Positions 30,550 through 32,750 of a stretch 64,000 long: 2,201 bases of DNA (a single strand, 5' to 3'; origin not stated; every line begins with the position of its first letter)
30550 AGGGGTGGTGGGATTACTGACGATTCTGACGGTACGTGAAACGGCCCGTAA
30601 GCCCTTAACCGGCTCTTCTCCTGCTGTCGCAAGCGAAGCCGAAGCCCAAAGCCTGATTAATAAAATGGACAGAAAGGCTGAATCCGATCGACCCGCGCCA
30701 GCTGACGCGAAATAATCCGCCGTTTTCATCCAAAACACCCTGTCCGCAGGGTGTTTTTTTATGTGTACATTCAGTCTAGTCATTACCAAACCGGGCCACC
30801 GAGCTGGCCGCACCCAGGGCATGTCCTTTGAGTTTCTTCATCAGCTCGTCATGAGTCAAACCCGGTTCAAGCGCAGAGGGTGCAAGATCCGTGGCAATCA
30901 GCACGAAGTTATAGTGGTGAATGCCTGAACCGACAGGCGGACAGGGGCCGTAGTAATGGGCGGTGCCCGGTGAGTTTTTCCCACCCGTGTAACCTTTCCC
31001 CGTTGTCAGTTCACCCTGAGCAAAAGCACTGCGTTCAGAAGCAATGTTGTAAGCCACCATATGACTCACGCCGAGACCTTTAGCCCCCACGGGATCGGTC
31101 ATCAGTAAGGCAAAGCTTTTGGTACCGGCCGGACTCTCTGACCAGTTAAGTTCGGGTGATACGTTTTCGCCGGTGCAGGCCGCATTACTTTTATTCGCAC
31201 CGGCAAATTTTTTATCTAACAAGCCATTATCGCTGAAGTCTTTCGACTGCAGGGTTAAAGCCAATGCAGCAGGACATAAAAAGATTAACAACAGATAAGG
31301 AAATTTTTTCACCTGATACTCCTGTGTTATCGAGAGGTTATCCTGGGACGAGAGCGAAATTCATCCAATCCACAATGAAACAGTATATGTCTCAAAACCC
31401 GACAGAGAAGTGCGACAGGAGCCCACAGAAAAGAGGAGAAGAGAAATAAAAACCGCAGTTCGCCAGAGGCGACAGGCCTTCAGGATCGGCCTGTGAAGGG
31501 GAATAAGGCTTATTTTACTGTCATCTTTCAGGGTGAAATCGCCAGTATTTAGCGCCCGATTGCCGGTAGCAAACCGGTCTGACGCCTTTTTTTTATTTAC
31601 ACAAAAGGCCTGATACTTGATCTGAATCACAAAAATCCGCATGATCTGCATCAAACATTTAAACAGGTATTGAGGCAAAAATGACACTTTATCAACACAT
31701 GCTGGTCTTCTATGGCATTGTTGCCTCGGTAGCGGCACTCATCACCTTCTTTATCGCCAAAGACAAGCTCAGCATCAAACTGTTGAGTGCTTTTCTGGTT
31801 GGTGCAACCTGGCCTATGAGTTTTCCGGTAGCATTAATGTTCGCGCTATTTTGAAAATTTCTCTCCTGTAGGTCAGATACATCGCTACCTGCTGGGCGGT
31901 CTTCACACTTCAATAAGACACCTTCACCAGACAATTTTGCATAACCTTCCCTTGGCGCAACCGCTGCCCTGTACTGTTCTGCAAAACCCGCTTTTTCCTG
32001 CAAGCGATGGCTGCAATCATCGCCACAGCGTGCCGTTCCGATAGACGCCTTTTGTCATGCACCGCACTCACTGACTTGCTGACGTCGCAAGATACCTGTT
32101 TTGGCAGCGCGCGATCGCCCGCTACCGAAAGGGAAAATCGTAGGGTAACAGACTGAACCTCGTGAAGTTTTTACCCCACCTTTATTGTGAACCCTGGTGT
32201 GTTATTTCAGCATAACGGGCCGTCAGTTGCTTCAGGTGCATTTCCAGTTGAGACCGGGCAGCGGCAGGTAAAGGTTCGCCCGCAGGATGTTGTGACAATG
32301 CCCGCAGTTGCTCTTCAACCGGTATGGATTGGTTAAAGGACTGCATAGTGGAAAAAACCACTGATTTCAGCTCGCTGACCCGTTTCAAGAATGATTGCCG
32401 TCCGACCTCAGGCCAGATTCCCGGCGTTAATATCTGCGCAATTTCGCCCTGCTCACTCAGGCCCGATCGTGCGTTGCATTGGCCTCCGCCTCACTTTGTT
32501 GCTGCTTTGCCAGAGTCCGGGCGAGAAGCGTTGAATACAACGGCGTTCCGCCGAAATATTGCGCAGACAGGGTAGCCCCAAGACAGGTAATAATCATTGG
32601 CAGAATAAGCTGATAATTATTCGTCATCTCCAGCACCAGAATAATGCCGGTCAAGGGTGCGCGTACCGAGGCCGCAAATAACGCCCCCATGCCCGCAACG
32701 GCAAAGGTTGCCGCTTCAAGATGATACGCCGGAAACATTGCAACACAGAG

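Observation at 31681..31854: Unannotated orphan GhoT/OrtT-family membrane toxin gene (57 aa)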

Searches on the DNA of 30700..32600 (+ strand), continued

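Call 31: get_annotated_region(hit=H68, flank=3500)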
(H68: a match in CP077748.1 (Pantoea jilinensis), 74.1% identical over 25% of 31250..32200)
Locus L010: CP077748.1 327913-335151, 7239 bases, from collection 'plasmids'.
description: Pantoea jilinensis strain D25 plasmid plas2, complete sequence
organism: Pantoea jilinensis (NCBI taxid 2676834)
taxonomy: Bacteria; Pseudomonadota; Gammaproteobacteria; Enterobacterales; Erwiniaceae; Pantoea; Pantoea jilinensis
host: -; source: strain,tomato rhizosphere soil; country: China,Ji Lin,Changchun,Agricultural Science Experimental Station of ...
typing (MOB-suite, as given by PLSDB): non-mobilizable; replicon rep_cluster_1232
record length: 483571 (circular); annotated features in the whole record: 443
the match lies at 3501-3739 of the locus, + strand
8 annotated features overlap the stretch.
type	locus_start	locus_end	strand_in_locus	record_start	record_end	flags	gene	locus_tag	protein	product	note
CDS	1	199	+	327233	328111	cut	-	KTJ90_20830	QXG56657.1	LysR family transcriptional regulator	-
CDS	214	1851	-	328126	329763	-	-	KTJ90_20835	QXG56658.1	dihydroxyacetone kinase subunit DhaK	-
CDS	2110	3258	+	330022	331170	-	fucO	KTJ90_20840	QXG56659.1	lactaldehyde reductase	-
CDS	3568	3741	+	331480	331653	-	-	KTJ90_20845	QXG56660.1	GhoT/OrtT family toxin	-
CDS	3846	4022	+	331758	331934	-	-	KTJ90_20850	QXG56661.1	hypothetical protein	-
CDS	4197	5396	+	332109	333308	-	-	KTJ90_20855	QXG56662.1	MFS transporter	-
CDS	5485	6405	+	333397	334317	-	glsB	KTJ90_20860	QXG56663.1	glutaminase B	-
CDS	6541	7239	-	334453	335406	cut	-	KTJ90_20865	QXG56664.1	Rpn family recombination-promoting nuclease/putative transposase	-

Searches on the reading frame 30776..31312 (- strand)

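Call 3: search_protein_families(library=pfam, proteins=[window:30776-31312:-], max_evalue=0.01)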
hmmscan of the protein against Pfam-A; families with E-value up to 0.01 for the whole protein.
window:30776-31312:- (178 aa): 1 family
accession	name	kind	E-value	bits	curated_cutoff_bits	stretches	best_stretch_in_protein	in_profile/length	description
PF01161.25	PBP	-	3.3e-31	108.9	24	1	44-175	6-135/135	Phosphatidylethanolamine-binding protein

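Call 4: search_protein_families(library=ncbifam, proteins=[window:30776-31312:-], max_evalue=0.01)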
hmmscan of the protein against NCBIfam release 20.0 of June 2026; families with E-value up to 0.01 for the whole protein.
window:30776-31312:- (178 aa): 3 families
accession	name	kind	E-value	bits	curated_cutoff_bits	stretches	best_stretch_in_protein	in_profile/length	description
TIGR00481.1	TIGR00481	subfamily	3e-23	82.2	57.75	1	41-170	5-137/142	YbhB/YbcL family Raf kinase inhibitor-like protein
NF007330.0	PRK09818.1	equivalog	3.9e-17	62.8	277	1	7-140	10-145/183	kinase inhibitor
NF007609.0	PRK10257.1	equivalog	3.1e-15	56.2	226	1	20-175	2-157/158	kinase inhibitor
